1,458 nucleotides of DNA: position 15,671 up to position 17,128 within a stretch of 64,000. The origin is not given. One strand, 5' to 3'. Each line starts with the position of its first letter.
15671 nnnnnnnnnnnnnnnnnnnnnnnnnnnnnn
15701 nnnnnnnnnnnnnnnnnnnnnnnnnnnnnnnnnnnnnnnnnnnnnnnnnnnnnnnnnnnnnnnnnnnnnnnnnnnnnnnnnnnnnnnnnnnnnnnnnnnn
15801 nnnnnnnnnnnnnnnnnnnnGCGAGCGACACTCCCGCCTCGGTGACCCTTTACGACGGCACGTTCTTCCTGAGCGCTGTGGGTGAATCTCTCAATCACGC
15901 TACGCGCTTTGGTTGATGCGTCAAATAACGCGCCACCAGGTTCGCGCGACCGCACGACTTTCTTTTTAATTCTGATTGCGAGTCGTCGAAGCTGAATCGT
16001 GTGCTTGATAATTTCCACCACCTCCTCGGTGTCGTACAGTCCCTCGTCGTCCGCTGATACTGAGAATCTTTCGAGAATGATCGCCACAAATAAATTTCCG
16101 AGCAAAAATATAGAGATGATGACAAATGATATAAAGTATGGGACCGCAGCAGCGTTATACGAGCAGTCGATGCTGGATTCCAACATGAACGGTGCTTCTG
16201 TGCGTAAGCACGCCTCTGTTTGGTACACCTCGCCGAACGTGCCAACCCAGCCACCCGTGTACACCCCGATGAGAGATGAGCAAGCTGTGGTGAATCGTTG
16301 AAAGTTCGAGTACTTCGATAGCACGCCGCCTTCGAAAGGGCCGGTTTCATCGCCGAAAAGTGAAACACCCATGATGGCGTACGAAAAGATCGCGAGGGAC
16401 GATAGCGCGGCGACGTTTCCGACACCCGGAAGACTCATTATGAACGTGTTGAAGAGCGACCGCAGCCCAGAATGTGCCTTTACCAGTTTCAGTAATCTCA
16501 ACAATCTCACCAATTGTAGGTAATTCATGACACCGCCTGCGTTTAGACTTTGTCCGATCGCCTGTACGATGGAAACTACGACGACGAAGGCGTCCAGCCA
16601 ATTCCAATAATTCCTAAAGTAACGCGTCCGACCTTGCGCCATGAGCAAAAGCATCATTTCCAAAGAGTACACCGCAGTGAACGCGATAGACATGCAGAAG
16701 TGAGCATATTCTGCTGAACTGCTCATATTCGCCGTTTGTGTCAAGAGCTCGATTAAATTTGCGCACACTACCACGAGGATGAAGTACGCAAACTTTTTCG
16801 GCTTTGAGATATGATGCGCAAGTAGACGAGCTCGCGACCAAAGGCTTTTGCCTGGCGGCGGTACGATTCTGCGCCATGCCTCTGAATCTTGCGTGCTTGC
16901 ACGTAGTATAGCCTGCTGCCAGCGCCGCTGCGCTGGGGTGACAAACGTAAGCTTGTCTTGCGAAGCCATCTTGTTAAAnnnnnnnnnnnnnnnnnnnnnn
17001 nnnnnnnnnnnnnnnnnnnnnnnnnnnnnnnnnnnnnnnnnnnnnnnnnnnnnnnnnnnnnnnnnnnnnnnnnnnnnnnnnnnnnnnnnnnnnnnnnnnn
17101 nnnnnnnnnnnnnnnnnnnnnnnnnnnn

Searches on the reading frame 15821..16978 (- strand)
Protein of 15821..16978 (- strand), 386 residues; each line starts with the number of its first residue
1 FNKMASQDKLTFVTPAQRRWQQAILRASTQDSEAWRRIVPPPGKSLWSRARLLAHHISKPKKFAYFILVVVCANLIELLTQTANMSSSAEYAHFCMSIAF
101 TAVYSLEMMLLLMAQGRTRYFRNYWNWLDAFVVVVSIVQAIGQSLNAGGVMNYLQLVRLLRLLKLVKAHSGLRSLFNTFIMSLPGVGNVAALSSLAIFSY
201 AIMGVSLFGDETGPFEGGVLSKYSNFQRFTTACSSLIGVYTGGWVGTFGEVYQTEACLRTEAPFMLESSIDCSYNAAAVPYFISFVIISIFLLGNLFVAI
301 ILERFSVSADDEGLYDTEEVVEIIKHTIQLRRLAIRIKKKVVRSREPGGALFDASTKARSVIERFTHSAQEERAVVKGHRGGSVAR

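Call 66: predict_structure(alignment_id=A4)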
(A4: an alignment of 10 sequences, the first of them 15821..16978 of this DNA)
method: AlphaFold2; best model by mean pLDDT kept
length: 386 residues; sequences in the alignment: 10
mean_pLDDT: 60.4   pTM: 0.44
mean pLDDT of the five models: 60.4, 58.0, 55.4, 53.6, 52.7
residues with pLDDT >= 90: 7; 70-90: 116; 50-70: 121; < 50: 142
segments of 3 or more residues with pLDDT < 50: 1-13, 149-154, 216-221, 242-283, 301-331, 344-347, 351-361, 367-386
pLDDT, mean of each block of 10 residues (from residue 1): 35 51 60 77 83 87 87 82 75 85 90 86 84 83 63 59 76 66 59 66 63 49 60 62 41 35 41 37 51 53 42 40 43 52 49 46 49 44 33
secondary structure, 60 per line:
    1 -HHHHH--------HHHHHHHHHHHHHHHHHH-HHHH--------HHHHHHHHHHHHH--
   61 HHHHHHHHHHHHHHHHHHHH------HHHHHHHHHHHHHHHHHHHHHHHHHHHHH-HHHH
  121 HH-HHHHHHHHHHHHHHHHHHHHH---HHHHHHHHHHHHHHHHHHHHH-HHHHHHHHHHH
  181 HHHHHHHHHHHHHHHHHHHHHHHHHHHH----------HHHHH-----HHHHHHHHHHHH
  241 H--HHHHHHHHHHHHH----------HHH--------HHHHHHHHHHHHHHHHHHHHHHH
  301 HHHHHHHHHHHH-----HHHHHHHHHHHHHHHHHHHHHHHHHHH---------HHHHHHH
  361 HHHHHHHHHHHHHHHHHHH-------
elements in order: H2-6 H15-32 H34-37 H46-58 H61-80 H87-115 H117-122 H124-144 H148-168 H170-208 H219-223 H229-241 H244-256 H278-312 H318-344 H354-379
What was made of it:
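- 15944..16027 (-): Codons for channel residues 1572-1599 (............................): the conserved basic amphipathic helix directly after IVS6. AF2 predicts a helix for 1572-1598, but at low confidence (call 66).
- On Basic amphipathic calmodulin-target helix (1-5-10 / 1-8-14 classes): Helix predicted at low confidence (call 66).
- The AF2 model of the channel tail is low-confidence (pLDDT about 40-52; call 66), so helicity and exposure rest mainly on sequence.
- Tried and rejected: AF2 of channel residues 1255-1640 gave mean pLDDT 60, and below about 50 in the tail (call 66).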

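Call 76: search_protein_representatives(alignment_id=A4)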
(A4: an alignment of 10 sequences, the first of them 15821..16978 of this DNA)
Query: 10 sequences, 380 profile positions. Proteins with E-value up to 0.001 (for the whole library): 28151; up to 1e-10: 10146; up to 1e-30: 2269. The best 150 are listed.
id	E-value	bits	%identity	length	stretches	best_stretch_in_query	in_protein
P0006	3.2e-244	826.0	-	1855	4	1-374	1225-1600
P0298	3.5e-199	677.8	-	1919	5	1-359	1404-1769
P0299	1.0e-185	633.4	-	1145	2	1-369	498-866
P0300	3.8e-171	585.5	-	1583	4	11-353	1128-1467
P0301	1.9e-165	566.7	-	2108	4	9-355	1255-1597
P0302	1.8e-156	537.2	-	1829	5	7-372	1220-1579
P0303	1.4e-149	514.5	-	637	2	1-353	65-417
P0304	2.2e-148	510.5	-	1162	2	5-354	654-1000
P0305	7.2e-139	479.2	-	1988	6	8-371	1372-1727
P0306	6.3e-134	462.9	-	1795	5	4-363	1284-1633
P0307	9.7e-133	459.1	-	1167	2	11-349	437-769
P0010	1.7e-132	458.2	-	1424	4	1-197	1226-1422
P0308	3.4e-131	454.0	-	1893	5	6-312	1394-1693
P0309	2.6e-130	451.1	-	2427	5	47-308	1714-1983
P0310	5.6e-127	440.1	-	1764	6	9-306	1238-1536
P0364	3.2e-111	388.2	-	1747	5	12-314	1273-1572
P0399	3.3e-106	371.7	-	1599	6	46-308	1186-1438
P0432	1.4e-102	359.8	-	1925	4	38-325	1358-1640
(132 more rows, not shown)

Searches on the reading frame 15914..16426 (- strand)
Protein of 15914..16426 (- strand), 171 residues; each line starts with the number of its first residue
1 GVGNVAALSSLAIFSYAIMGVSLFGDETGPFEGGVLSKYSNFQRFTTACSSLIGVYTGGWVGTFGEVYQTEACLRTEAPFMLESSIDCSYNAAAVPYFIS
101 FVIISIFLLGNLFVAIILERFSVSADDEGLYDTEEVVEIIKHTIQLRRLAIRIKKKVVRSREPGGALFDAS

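Call 68: search_solved_structures(query=window:15914-16426:-, max_evalue=0.001, show_alignments=3)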
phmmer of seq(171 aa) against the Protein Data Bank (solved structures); distinct sequences matched with E-value up to 0.001: 79 (the best 60 are shown).
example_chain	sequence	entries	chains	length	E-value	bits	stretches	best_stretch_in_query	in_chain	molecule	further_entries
9ayg_A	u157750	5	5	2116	1.4e-15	60.7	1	2-138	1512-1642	Voltage-dependent T-type calcium channel subunit alpha-1H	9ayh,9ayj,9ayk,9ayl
9v3s_A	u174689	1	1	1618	5.7e-14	55.4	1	4-127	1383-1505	Sodium channel protein type 5 subunit alpha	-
6kzo_A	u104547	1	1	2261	7.2e-14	55.1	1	2-125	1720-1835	Voltage-dependent T-type calcium channel subunit alpha-1G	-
8vyj_A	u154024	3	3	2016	2.3e-13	53.5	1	4-127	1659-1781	Sodium channel protein type 5 subunit alpha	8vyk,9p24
6kzp_A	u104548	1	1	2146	2.4e-13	53.4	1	2-125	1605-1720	Voltage-dependent T-type calcium channel subunit alpha-1G,Voltage-dependent T-type calcium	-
6lqa_B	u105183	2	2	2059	2.8e-13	53.2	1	4-127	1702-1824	Sodium channel protein type 5 subunit alpha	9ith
7dtc_A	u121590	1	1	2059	3.2e-13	53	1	4-128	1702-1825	Sodium channel protein type 5 subunit alpha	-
7wli_A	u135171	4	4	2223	3.7e-13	52.8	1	2-133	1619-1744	Voltage-dependent T-type calcium channel subunit alpha-1I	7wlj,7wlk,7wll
9dbk_A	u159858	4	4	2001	1.6e-12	50.7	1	4-128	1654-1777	Sodium channel protein type 10 subunit alpha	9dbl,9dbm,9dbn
7fbs_A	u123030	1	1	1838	3.8e-12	49.5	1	4-127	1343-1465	Sodium channel protein type 5 subunit alpha,Sodium channel protein type 5 subunit alpha,So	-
7we4_A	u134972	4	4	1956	4.8e-12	49.2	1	4-128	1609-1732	Sodium channel protein type 10 subunit alpha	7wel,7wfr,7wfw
9iti_A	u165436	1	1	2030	1.4e-11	47.7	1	4-128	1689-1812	Sodium channel protein type 9 subunit alpha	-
21tp_A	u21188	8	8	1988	5.9e-11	45.6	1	4-128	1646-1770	Sodium channel protein type 9 subunit alpha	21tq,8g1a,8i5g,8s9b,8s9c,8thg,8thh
6agf_A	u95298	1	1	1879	6.2e-11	45.6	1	4-128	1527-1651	Sodium channel protein type 4 subunit alpha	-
8f6p_A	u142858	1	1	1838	6.6e-11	45.5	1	4-127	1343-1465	Sodium channel protein type 5 subunit alpha,Green fluorescent protein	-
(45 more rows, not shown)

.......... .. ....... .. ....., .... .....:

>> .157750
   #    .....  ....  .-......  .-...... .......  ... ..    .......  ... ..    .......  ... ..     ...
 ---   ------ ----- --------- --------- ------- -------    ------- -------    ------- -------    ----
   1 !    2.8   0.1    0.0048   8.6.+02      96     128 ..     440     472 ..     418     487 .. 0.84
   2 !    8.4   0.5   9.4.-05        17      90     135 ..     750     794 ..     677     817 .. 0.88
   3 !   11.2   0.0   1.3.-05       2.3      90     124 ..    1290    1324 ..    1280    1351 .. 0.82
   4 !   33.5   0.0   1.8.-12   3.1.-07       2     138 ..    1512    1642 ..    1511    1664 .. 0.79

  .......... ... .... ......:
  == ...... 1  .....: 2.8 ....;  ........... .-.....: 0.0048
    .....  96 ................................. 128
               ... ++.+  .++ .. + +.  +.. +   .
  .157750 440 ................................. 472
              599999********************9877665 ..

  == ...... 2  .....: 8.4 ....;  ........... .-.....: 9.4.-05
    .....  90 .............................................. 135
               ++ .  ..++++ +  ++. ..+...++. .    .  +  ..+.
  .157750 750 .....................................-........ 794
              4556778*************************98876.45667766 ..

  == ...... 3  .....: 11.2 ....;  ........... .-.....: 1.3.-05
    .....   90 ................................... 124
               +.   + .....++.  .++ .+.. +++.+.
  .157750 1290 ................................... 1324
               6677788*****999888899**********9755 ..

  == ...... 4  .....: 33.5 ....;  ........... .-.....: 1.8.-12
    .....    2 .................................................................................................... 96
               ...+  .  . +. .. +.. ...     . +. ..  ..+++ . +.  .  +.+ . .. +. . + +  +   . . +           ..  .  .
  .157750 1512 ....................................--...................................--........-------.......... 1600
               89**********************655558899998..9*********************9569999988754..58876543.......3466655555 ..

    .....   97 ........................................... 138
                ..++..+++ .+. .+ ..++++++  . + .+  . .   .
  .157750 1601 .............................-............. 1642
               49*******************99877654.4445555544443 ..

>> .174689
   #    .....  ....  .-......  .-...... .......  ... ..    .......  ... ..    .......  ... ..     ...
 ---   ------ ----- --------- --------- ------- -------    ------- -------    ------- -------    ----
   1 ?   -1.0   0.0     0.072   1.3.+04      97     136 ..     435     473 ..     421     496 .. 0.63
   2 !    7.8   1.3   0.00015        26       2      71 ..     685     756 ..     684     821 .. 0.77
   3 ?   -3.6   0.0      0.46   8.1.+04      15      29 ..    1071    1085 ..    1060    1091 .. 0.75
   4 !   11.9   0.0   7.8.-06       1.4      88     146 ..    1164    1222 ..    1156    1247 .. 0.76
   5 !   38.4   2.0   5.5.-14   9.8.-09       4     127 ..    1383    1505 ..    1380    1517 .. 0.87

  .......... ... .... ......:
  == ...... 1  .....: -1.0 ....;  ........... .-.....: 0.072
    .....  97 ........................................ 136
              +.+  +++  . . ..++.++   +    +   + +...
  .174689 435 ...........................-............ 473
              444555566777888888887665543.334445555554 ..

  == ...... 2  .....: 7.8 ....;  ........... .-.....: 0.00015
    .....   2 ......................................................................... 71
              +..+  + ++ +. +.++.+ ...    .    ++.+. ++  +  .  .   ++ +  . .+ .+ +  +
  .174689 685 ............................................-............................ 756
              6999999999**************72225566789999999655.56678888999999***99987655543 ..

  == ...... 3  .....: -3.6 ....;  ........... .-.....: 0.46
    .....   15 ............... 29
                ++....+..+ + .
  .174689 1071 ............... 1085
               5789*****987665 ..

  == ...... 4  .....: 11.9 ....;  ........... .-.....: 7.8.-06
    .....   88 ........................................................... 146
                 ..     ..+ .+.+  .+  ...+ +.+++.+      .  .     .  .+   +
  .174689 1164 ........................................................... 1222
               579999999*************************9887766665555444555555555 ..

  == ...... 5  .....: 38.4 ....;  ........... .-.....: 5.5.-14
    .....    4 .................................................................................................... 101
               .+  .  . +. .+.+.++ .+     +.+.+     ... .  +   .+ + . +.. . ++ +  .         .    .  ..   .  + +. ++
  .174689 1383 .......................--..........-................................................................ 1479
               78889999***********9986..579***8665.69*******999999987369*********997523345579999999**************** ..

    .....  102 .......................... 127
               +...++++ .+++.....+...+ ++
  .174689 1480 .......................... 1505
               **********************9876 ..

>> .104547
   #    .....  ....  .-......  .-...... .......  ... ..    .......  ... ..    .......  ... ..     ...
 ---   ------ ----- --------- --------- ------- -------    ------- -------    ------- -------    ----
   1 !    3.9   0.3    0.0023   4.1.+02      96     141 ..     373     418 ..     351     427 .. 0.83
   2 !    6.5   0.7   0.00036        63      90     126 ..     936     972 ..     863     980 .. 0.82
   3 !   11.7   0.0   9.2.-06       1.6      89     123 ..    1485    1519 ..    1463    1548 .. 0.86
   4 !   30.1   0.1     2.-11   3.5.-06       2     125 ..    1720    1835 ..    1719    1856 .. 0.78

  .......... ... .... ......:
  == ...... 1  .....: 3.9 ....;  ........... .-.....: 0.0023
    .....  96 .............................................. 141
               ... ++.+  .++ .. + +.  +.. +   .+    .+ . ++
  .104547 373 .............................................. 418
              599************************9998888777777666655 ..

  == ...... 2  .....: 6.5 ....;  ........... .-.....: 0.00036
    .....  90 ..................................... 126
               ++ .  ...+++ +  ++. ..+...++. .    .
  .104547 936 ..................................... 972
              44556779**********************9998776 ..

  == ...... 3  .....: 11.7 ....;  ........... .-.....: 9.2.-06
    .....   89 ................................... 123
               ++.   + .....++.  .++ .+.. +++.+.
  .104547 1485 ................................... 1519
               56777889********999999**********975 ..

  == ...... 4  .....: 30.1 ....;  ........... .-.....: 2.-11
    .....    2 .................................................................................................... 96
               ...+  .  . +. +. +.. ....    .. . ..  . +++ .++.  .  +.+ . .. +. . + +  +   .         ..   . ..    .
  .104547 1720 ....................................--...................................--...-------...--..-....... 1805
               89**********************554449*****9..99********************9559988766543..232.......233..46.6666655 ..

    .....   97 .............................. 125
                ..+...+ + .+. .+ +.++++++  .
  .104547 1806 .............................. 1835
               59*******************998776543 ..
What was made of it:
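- On Cav/Nav C-terminal calmodulin-binding apparatus (EF-hand-like CTD + pre-IQ + IQ): Alignments to solved Cav/Nav channels end at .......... (call 68).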

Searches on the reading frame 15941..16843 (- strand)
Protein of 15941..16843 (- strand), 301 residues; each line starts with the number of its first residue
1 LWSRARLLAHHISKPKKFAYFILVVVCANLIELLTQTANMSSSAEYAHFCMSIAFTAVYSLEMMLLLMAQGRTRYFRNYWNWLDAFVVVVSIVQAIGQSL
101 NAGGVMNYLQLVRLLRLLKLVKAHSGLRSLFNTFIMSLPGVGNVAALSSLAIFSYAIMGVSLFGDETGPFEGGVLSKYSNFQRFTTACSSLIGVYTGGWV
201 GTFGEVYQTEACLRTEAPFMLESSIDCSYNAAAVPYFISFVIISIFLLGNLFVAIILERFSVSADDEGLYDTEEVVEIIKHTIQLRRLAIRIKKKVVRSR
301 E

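Call 52: find_homologous_proteins(query=window:15941-16843:-, max_evalue=1e-10)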
Query window:15941-16843:- (301 aa): 6 proteins with E <= 1e-10 among 2594 candidates.
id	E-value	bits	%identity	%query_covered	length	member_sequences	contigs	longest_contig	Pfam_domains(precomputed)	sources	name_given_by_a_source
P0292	5.0e-82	294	84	55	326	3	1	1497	PF00520.38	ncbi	-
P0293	1.3e-49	187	65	50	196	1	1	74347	PF00520.38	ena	-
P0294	3.8e-42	163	100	26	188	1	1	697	PF00520.38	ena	-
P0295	9.8e-42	162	62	43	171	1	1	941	PF00520.38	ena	-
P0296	1.9e-31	128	45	51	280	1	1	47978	PF00520.38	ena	-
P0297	4.9e-11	61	29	82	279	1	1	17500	PF08016.19,PF00520.38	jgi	jgi:voltage-gated sodium channel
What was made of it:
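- Tried and rejected: A word-indexed homologue search with the domain IV plus tail fragment returned only 6 fragments (call 52).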
